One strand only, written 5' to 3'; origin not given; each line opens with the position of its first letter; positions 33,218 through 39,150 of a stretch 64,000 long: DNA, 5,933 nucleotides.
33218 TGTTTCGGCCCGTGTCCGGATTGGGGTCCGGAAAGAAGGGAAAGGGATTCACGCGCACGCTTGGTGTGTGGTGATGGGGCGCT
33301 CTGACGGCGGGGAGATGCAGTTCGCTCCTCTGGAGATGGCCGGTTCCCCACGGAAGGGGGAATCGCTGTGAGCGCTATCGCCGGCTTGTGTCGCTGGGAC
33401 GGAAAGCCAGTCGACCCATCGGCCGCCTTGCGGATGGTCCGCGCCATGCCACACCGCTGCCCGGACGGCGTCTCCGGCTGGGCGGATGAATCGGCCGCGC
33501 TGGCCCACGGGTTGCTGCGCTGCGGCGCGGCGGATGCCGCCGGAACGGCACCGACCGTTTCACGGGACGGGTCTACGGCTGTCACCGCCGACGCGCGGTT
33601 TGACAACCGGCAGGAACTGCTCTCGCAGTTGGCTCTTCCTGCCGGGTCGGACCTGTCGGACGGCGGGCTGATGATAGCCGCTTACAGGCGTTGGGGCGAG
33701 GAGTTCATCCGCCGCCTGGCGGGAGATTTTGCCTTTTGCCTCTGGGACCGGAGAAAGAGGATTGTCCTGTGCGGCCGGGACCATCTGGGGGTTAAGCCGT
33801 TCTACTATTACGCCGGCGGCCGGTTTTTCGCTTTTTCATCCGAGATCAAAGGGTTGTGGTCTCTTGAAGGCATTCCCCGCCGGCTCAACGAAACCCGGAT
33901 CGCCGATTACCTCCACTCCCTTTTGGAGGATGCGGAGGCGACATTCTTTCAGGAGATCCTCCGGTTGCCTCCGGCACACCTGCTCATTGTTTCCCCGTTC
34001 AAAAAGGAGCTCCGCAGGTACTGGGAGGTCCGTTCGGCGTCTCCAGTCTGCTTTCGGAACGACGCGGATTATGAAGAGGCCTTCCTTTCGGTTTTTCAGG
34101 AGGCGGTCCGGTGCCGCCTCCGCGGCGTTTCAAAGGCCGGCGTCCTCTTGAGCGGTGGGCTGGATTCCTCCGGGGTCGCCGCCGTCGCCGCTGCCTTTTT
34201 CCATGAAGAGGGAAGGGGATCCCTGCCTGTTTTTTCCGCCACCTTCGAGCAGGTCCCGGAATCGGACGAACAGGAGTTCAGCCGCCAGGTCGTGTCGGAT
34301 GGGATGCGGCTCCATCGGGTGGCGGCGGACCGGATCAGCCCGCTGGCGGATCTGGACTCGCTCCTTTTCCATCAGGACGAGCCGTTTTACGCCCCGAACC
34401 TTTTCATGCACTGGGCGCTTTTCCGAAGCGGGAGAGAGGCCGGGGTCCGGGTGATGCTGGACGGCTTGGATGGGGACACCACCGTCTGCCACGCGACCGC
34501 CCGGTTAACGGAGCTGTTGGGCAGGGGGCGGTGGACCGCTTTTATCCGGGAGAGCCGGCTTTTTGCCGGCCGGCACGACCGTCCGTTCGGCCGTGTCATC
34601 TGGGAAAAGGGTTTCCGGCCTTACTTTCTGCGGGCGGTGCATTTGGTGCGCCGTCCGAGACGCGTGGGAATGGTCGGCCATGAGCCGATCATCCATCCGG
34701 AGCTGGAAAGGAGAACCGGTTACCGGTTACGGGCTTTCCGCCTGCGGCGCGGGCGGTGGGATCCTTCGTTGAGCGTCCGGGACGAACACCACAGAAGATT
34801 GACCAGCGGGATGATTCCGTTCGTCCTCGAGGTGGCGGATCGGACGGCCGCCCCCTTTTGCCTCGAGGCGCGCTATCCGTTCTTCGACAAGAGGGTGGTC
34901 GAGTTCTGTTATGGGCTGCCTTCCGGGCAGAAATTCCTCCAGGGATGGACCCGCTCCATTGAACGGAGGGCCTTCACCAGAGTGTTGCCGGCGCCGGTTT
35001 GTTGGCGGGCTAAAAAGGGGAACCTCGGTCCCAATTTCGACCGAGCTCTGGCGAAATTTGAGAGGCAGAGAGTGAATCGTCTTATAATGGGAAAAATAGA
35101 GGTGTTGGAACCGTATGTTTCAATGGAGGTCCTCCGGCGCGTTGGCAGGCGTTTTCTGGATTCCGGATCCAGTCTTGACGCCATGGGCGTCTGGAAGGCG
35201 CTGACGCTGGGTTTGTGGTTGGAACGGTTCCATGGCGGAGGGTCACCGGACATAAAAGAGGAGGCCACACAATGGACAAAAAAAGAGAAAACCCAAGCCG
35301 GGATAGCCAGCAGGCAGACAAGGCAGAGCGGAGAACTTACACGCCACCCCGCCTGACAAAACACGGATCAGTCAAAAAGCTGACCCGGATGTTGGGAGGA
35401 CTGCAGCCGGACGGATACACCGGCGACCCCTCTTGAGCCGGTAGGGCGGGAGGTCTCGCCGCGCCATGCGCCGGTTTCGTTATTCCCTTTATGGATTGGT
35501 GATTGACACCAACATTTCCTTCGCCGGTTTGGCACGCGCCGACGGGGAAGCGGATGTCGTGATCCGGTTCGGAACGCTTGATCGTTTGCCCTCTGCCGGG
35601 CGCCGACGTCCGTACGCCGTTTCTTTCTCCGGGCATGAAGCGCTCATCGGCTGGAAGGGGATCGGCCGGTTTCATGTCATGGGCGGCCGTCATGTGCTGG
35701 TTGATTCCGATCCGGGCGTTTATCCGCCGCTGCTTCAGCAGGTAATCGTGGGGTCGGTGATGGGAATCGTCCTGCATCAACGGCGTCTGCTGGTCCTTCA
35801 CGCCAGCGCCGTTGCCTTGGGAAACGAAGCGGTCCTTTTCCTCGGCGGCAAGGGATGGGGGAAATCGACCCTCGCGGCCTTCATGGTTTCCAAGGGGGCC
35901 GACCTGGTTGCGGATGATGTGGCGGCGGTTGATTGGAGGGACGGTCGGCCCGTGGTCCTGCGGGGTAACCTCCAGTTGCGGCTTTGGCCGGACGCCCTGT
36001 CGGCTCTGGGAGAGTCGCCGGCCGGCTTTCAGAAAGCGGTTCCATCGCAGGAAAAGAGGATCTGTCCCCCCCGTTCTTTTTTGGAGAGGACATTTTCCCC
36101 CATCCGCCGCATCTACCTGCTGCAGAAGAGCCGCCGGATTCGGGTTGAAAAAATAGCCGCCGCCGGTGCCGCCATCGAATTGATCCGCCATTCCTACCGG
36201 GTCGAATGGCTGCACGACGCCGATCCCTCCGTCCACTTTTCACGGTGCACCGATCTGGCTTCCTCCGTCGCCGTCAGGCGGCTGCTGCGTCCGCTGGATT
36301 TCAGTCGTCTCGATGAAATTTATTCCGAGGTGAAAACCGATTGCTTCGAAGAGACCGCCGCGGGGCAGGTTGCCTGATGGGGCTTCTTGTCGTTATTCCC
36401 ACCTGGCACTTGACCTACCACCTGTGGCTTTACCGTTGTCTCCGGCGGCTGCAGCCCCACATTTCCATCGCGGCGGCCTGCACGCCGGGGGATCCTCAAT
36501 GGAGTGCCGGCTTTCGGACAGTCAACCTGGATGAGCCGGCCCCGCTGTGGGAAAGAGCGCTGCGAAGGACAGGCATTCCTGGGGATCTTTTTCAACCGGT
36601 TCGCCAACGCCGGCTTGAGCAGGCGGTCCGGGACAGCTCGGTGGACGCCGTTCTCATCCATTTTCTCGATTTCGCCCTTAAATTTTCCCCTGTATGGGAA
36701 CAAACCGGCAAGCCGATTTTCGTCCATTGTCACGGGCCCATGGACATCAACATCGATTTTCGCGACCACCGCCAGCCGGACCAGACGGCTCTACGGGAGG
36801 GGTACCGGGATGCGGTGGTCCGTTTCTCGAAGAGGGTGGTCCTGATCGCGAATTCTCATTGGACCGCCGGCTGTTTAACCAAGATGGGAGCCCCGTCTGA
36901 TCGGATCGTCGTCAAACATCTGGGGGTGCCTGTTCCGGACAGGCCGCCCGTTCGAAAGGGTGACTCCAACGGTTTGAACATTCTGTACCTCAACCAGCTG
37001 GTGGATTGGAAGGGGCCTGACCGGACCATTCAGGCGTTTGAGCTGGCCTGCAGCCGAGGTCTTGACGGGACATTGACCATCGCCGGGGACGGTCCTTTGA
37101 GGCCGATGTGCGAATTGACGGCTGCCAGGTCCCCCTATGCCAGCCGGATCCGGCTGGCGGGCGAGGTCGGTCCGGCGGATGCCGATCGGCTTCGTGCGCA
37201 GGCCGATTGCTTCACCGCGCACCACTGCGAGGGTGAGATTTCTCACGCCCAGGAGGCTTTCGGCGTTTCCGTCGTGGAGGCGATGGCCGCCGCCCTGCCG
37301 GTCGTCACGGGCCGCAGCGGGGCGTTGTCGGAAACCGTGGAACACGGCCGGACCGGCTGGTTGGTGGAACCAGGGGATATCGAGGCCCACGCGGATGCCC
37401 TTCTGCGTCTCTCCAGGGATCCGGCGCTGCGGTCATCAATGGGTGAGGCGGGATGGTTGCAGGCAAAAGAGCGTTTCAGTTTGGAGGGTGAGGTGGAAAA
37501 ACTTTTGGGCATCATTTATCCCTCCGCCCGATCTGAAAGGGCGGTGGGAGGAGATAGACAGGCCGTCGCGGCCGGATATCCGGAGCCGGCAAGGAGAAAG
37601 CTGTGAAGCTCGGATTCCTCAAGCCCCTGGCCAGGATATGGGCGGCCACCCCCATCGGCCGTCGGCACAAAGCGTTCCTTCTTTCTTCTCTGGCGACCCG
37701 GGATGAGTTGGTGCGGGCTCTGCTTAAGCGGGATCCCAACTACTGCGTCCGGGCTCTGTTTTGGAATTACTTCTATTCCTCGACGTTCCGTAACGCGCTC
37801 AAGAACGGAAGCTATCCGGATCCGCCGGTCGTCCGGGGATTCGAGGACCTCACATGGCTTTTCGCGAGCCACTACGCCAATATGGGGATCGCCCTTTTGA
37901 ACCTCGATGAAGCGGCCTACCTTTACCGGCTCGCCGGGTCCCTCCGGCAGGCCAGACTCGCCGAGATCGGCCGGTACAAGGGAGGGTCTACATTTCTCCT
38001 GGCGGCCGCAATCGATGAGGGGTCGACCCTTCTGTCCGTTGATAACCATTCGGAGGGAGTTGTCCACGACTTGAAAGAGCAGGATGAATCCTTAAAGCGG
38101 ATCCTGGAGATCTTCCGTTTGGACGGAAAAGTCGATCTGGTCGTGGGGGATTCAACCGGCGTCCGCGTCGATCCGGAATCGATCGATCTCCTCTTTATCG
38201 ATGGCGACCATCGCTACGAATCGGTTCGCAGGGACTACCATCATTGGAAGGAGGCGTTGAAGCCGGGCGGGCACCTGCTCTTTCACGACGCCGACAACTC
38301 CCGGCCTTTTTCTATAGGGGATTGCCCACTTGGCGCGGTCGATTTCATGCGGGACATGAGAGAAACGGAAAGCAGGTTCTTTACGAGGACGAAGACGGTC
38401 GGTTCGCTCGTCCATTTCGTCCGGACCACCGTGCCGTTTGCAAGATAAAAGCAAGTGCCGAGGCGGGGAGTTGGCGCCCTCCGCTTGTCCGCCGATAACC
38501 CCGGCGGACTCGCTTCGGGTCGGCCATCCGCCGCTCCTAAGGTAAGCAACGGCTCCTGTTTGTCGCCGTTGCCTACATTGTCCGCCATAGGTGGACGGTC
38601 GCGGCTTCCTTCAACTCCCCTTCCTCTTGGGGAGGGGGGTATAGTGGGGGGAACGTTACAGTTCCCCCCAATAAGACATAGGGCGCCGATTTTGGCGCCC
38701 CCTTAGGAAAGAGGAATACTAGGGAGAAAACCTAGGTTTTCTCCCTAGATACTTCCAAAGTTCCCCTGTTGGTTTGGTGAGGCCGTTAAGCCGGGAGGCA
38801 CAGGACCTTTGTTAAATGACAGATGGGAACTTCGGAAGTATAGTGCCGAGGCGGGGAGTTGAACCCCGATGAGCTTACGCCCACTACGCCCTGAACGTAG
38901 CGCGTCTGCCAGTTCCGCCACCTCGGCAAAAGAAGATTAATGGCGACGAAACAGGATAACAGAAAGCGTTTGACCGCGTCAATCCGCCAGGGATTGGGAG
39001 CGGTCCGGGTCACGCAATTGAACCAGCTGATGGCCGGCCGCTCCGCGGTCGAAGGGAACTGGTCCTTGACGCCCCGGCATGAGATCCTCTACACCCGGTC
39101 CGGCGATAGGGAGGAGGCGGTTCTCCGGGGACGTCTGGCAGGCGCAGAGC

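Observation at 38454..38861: tRNA-Leu 3' end duplicated as a 20-nt direct repeat around a 368-bp ORF-less, hairpin-dense insert at the end of the lasso cluster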

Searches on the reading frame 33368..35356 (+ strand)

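Call 9: search_protein_families(library=pfam, proteins=[window:33368-35356:+], max_evalue=0.001)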
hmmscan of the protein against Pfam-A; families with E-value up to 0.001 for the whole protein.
window:33368-35356:+ (662 aa): 3 families
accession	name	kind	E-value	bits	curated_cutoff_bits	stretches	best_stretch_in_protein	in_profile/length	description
PF00733.27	Asn_synthase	-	2.9e-43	149.3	21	1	240-619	3-354/354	Asparagine synthase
PF13537.11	GATase_7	-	6.9e-23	81.4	25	1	57-163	10-121/123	Glutamine amidotransferase domain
PF13522.11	GATase_6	-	1.6e-17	64.2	27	1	38-159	7-130/130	Glutamine amidotransferase domain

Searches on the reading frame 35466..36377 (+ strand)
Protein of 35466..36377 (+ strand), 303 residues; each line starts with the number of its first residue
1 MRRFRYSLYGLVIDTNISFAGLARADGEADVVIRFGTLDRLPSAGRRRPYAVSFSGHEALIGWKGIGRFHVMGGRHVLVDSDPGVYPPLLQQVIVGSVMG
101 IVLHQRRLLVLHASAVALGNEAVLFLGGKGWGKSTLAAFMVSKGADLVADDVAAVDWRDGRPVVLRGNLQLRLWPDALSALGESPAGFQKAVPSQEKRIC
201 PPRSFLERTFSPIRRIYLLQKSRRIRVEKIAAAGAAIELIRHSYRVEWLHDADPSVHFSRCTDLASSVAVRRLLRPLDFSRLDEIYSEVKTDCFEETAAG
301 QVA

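Call 9: search_protein_families(library=pfam, proteins=[window:35466-36377:+], max_evalue=0.001)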
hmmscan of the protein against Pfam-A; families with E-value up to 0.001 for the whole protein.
window:35466-36377:+ (303 aa): 1 family
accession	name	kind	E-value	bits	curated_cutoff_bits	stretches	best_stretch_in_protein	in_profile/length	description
PF07475.17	Hpr_kinase_C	-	9e-06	25.8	33.3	1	111-159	9-57/171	HPr Serine kinase C-terminal domain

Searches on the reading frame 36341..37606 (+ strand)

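Call 9: search_protein_families(library=pfam, proteins=[window:36341-37606:+], max_evalue=0.001)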
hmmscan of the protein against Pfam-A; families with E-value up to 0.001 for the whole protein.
window:36341-37606:+ (421 aa): 4 families
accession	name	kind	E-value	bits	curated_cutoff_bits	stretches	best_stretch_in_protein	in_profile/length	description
PF00534.26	Glycos_transf_1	-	6.1e-26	91.4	26.4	1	213-371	17-169/172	Glycosyl transferases group 1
PF13692.12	Glyco_trans_1_4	-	6.6e-24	85.2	27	1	213-360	3-142/142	Glycosyl transferases group 1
PF13579.12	Glyco_trans_4_4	-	1e-06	29.7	29.7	1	26-195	6-158/158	Glycosyl transferase 4-like domain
PF13524.12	Glyco_trans_1_2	-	0.00018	21.9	25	1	269-389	28-143/144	Glycosyl transferase-like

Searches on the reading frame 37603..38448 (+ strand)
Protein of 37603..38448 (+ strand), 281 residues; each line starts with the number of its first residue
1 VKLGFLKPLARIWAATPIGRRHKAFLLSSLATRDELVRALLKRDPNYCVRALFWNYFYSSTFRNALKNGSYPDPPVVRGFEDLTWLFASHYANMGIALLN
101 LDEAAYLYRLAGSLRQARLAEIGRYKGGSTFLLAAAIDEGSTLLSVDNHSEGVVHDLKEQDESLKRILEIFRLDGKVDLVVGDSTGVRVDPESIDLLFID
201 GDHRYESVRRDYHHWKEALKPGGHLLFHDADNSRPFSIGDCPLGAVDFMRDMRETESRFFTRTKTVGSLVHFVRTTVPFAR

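Call 9: search_protein_families(library=pfam, proteins=[window:37603-38448:+], max_evalue=0.001)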
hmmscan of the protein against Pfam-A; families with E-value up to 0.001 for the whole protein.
window:37603-38448:+ (281 aa): 1 family
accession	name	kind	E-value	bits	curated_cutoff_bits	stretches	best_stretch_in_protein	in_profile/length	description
PF13578.12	Methyltransf_24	-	2.2e-21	77.1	26.3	1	121-229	2-104/105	Methyltransferase domain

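Call 13: find_encoding_contigs(protein=window:37603-38448:+, flank=6000, max_places=10)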
Protein window:37603-38448:+ (281 aa): 4 contigs read that carry it; 1 place shown.
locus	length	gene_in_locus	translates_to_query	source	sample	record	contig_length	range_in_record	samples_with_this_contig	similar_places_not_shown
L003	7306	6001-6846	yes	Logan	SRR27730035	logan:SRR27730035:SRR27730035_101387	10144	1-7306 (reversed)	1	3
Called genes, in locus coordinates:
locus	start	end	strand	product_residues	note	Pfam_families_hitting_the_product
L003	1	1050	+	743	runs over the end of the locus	PF00535:Glycos_transf_2, PF10111:Glyco_tranf_2_2, PF13506:Glyco_transf_21 (weak), PF13641:Glyco_tranf_2_3, PF13632:Glyco_trans_2_3, PF14907:NTP_transf_5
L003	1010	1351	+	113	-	PF05402:PqqD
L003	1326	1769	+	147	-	PF13471:Transglut_core3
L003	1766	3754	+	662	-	PF13522:GATase_6, PF13537:GATase_7, PF00733:Asn_synthase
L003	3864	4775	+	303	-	PF07475:Hpr_kinase_C (weak)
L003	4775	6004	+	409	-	PF13579:Glyco_trans_4_4 (weak), PF13439:Glyco_transf_4 (weak), PF00534:Glycos_transf_1, PF13692:Glyco_trans_1_4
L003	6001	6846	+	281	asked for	PF13578:Methyltransf_24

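Call 112: find_homologous_proteins(query=window:37603-38448:+, max_evalue=1e-20)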
Query window:37603-38448:+ (281 aa): 785 proteins with E <= 1e-20 among 4461 candidates; the best 120 are listed.
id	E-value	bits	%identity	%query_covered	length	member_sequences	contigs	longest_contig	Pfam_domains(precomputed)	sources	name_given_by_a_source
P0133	7.9e-188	640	100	100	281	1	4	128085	PF13578.13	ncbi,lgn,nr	ncbi:MAG: class I SAM-dependent methyltransferase [Candidatus Omnitrophica bacterium]|nr:class I SAM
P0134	2.4e-62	229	45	99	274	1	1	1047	PF13578.13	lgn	-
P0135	4.4e-62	228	48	100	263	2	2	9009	PF01596.24,PF13578.13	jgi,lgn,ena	-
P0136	5.2e-61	224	44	94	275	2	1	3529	PF13578.13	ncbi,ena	-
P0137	4.0e-55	205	46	85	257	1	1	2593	PF13578.13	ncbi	-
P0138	2.6e-53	199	42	98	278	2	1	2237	PF13578.13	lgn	-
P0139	3.1e-53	199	42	98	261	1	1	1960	PF13578.13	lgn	-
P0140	1.8e-52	196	46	89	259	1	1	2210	PF13578.13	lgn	-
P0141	1.7e-51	193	42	98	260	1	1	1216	PF13578.13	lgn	-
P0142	4.0e-50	189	50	70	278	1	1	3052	PF13578.13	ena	-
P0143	8.4e-50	188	49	71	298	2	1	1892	PF13578.13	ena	-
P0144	1.0e-49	187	39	98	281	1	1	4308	PF13578.13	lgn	-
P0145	1.1e-49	187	43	85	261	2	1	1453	PF13578.13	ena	-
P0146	1.5e-49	187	45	86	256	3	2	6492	PF13578.13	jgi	jgi:predicted O-methyltransferase YrrM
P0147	1.9e-49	186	41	99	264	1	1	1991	PF13578.13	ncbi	-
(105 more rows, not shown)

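Call 113: find_encoding_contigs(protein=P0135, flank=5000, max_places=4)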
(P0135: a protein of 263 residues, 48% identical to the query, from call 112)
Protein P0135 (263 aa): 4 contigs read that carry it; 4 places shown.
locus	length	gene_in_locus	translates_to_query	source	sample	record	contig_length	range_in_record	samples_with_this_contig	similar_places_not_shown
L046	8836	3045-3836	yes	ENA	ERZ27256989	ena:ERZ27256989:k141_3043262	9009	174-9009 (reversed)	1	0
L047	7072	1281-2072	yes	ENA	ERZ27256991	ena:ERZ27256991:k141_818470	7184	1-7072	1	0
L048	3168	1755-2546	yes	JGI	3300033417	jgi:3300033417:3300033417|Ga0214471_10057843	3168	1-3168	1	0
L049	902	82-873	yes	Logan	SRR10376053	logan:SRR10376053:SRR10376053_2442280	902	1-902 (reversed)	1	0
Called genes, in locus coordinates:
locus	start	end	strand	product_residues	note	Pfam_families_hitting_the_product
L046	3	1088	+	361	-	?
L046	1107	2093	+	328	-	PF01073:3Beta_HSD, PF01370:Epimerase, PF02719:Polysacc_synt_2, PF04321:RmlD_sub_bind, PF05368:NmrA, PF07993:NAD_binding_4, PF13460:NAD_binding_10, PF16363:GDP_Man_Dehyd, +2 more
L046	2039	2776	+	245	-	PF02348:CTP_transf_3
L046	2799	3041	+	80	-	-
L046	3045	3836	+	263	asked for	PF01596:Methyltransf_3 (weak), PF13578:Methyltransf_24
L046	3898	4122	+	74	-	-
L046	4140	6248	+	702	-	PF02310:B12-binding, PF04055:Radical_SAM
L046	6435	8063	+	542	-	-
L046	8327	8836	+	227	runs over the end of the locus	?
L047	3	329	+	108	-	?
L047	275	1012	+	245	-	PF02348:CTP_transf_3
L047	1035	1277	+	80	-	-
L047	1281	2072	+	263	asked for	PF01596:Methyltransf_3 (weak), PF13578:Methyltransf_24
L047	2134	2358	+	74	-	-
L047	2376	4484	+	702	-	PF02310:B12-binding, PF04055:Radical_SAM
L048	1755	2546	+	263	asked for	PF01596:Methyltransf_3 (weak), PF13578:Methyltransf_24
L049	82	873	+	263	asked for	PF01596:Methyltransf_3 (weak), PF13578:Methyltransf_24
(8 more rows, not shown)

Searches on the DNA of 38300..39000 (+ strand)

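Call 8: search_rna_families(source=window, start=38300, end=39000, threshold=evalue, max_evalue=10, show_alignments=3)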
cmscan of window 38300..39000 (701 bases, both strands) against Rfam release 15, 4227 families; matches with E-value up to 10: 18.
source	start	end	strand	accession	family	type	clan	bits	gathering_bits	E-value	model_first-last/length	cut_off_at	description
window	38844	38927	-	RF00005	tRNA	Gene; tRNA;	CL00001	47.3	29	6.1e-09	1-71/71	no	tRNA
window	38702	38760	-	RF03912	mir-4659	Gene; miRNA;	-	27.7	92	0.0022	1-73/73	no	mir-4659 microRNA precursor family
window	38702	38760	+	RF03912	mir-4659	Gene; miRNA;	-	26.6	92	0.0045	1-73/73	no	mir-4659 microRNA precursor family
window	38676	38746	-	RF02379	csRNA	Gene; sRNA;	-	23.5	57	1.2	1-93/93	no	Cia-dependent small RNA csRNA1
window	38849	38891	-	RF01053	Deinococcus_Y_RNA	Gene;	-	21.8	80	0.24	43-85/126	no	Deinococcus radiodurans Y RNA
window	38845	38896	-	RF01684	mascRNA-menRNA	Gene;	-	21.3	42.5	0.1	1-56/56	no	MALAT1-associated small cytoplasmic RNA/MEN beta RNA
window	38679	38751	+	RF02058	STnc400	Gene;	-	20.4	80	0.25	1-125/125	no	Gammaproteobacterial sRNA STnc400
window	38681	38762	-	RF01457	rli22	Gene; sRNA;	CL00114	19.6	80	1.4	1-111/111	no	Listeria sRNA rli22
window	38640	38769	-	RF02354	BjrC80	Gene; sRNA;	-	16.9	80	0.81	1-162/162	no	Bradyrhizobiaceae sRNA BjrC80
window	38719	38749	-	RF04157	MIR9486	Gene; miRNA;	-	16.9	100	1.8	1-119/119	no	MIR9486 microRNA precursor family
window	38711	38757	-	RF03629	mir-641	Gene; miRNA;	-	16.7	100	3.4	1-98/98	no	mir-641 microRNA precursor family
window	38676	38756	-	RF02348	tracrRNA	Gene; CRISPR;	-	16.6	70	6.5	1-92/92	no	Trans-activating crRNA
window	38710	38756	+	RF00863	mir-BART17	Gene; miRNA;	-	15.4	70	7.1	1-81/81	no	mir-BART17 microRNA precursor family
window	38717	38750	-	RF00939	mir-504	Gene; miRNA;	-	14.9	57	6.1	1-78/78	no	mir-504 microRNA precursor family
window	38749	38841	+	RF00990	mir-552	Gene; miRNA;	-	14.9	100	8.9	1-83/83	no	mir-552 microRNA precursor family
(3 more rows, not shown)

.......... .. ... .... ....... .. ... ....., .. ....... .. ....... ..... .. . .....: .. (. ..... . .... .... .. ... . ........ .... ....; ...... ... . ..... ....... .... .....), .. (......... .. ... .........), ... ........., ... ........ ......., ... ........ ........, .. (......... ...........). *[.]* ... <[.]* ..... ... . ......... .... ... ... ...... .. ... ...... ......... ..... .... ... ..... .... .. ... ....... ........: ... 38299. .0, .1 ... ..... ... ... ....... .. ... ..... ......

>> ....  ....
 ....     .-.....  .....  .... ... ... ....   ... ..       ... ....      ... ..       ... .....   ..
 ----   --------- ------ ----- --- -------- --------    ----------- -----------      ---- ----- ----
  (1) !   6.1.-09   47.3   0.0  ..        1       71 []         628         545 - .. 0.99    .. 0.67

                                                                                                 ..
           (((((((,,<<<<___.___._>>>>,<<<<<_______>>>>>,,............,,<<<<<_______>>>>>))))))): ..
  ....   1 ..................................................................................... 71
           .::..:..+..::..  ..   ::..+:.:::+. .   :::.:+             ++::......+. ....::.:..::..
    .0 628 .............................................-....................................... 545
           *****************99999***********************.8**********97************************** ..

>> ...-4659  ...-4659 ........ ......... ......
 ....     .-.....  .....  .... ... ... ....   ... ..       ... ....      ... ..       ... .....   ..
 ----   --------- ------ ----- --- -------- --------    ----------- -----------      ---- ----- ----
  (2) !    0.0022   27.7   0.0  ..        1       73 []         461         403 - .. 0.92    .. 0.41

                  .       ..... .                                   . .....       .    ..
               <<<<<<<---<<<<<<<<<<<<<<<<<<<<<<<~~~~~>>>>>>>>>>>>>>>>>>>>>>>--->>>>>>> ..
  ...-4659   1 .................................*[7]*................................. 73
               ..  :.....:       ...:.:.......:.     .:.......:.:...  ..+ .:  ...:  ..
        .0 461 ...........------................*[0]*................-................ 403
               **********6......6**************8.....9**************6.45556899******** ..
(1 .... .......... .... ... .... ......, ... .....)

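Call 114: search_dna_similar(query=window:38474-38841:+, collection=phages, mode=distant, max_evalue=0.01, max_rows=10)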
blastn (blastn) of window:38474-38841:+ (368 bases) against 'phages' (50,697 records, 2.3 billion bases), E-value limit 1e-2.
No match.

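Call 115: search_dna_similar(query=window:38474-38841:+, collection=plasmids, mode=distant, max_evalue=0.01, max_rows=10)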
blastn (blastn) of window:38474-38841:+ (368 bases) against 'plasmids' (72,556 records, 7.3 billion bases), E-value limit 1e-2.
No match.
